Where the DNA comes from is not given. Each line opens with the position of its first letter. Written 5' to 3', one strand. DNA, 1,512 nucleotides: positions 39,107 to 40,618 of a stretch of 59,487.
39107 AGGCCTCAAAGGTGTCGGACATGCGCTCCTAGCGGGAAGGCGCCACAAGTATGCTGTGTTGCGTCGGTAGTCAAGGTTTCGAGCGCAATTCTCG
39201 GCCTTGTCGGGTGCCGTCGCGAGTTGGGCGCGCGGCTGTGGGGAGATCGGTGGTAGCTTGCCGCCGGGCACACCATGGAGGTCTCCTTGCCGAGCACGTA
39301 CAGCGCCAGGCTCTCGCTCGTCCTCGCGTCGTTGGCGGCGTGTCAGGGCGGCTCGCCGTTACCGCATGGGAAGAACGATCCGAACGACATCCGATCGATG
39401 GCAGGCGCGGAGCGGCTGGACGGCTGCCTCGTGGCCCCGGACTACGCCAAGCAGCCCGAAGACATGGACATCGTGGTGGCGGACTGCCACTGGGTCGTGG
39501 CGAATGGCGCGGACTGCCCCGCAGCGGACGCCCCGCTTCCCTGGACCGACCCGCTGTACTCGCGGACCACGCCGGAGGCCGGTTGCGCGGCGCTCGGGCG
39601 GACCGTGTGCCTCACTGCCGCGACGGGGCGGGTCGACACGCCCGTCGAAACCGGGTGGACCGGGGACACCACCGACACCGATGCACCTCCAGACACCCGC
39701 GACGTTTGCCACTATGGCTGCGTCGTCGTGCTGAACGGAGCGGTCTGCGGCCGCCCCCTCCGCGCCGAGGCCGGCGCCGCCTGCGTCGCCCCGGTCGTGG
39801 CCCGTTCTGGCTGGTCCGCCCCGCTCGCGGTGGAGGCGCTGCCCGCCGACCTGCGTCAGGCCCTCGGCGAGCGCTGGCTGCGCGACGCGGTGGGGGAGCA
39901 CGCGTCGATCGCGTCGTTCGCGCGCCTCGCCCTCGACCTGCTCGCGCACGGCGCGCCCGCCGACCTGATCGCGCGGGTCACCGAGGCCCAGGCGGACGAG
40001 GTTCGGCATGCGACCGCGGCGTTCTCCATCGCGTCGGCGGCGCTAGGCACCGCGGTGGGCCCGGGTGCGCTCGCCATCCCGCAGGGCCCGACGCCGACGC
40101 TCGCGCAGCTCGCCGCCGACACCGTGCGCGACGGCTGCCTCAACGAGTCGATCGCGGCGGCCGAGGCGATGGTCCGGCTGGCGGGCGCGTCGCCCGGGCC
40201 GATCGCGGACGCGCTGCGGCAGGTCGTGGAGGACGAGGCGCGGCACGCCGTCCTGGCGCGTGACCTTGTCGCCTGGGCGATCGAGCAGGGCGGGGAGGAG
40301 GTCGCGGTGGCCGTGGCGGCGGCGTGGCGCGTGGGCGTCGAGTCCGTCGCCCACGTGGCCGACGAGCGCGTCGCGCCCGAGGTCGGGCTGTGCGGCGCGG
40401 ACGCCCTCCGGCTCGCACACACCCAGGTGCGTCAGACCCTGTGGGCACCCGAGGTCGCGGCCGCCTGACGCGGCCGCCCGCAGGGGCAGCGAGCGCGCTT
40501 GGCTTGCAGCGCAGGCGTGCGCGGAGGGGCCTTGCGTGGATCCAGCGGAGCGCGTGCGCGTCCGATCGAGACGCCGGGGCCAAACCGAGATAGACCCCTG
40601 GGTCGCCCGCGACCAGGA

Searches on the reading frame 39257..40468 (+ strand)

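Call 38: search_protein_families(library=pfam, proteins=[window:39257-40468:+], max_evalue=0.0001)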
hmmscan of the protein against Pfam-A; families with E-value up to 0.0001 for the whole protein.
window:39257-40468:+ (403 aa): 0 families

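Call 105: search_protein_families(library=pfam, proteins=[window:39257-40468:+], max_evalue=0.5)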
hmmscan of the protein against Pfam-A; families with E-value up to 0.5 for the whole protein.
window:39257-40468:+ (403 aa): 1 family
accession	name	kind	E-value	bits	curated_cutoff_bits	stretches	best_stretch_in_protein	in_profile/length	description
PF12324.14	HTH_15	-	0.036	14.6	27.2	1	207-269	5-73/74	Helix-turn-helix domain of alkylmercury lyase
